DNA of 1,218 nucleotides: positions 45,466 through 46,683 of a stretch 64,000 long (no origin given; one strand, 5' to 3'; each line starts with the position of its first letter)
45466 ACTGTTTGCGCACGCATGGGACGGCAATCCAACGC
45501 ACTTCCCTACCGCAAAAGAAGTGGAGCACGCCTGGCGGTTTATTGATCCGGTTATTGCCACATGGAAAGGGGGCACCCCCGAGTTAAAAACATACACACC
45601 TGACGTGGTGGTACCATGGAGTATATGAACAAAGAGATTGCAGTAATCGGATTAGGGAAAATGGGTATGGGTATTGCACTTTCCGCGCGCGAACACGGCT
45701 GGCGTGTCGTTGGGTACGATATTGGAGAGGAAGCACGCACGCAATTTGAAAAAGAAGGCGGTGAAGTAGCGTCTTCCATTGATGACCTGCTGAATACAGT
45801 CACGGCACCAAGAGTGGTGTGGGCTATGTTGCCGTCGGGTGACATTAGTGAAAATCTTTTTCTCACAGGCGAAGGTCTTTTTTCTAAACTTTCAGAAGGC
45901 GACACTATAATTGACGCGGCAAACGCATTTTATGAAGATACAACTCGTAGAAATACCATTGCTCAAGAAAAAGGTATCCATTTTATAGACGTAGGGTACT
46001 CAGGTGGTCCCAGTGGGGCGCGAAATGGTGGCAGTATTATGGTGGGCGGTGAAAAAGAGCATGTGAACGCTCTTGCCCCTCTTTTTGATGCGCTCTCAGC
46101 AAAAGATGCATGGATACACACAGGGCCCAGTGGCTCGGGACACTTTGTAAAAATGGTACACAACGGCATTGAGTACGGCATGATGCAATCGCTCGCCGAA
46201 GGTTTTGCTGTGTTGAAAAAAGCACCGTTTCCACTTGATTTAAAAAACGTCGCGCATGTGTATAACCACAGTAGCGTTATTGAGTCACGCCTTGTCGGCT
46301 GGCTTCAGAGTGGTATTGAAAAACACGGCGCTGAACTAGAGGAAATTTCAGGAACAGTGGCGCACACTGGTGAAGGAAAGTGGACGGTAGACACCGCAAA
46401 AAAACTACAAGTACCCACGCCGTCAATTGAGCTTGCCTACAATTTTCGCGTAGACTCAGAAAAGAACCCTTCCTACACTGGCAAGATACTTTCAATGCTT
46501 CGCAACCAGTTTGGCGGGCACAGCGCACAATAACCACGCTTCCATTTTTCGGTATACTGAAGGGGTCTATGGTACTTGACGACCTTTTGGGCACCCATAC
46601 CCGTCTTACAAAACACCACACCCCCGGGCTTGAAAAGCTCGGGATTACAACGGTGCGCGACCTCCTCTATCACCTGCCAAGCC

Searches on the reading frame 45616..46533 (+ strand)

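Call 66: search_protein_families(library=pfam, proteins=[window:45616-46533:+], max_evalue=0.001)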
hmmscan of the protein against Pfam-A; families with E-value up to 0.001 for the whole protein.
window:45616-46533:+ (305 aa): 5 families
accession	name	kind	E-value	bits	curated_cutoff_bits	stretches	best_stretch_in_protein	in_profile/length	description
PF03446.21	NAD_binding_2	-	8.4e-40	136.8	21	1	7-163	1-155/161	NAD binding domain of 6-phosphogluconate dehydrogenase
PF00393.24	6PGD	-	2.2e-19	70.4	27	1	175-283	1-115/290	6-phosphogluconate dehydrogenase, C-terminal domain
PF02826.25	2-Hacid_dh_C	-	1.9e-05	24.6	25.1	1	3-104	34-129/178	D-isomer specific 2-hydroxyacid dehydrogenase, NAD binding domain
PF02737.24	3HCDH_N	-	5e-05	23.7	22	1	8-46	2-40/180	3-hydroxyacyl-CoA dehydrogenase, NAD binding domain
PF03807.23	F420_oxidored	-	0.00096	20.1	21.6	0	8-102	2-92/94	NADP oxidoreductase coenzyme F420-dependent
